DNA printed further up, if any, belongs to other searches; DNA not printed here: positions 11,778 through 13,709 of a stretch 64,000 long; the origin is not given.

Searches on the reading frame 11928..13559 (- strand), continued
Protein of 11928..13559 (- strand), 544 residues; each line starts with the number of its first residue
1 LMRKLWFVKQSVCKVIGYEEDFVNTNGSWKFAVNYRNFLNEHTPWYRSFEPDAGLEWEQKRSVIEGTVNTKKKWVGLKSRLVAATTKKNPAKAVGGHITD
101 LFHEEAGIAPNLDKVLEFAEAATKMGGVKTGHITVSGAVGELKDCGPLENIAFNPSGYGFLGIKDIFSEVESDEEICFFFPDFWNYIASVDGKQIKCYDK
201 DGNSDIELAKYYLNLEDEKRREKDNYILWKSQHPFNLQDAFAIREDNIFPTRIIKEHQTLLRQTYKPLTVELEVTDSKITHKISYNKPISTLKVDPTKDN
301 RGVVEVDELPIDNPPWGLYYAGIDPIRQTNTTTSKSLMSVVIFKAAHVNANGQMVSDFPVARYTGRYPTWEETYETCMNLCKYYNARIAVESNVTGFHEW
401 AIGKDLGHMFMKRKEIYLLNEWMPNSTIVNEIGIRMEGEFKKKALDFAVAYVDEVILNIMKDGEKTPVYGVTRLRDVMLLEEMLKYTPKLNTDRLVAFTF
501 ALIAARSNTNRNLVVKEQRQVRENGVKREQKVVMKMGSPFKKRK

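Call 97: find_encoding_contigs(protein=P0054, flank=10000, max_places=1)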
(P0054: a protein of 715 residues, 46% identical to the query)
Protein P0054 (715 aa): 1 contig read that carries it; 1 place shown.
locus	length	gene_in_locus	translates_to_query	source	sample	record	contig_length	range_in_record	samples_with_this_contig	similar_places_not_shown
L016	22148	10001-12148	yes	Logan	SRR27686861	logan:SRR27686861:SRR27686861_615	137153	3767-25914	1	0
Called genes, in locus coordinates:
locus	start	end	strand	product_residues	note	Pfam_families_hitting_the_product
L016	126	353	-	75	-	-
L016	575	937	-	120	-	-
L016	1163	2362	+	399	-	PF01541:GIY-YIG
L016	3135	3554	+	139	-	-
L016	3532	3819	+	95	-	-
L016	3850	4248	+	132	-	-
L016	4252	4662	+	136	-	-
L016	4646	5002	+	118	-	-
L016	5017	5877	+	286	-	PF25187:Acb3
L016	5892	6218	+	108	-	-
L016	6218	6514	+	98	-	PF07610:DUF1573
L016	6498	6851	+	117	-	-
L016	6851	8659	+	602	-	-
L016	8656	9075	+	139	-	-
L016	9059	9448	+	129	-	-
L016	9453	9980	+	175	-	-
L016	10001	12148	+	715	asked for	-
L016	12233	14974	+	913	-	-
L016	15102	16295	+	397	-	-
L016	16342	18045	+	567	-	PF23898:Crass_capsid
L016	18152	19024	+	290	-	-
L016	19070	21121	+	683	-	-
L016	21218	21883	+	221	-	-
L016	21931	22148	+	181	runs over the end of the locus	-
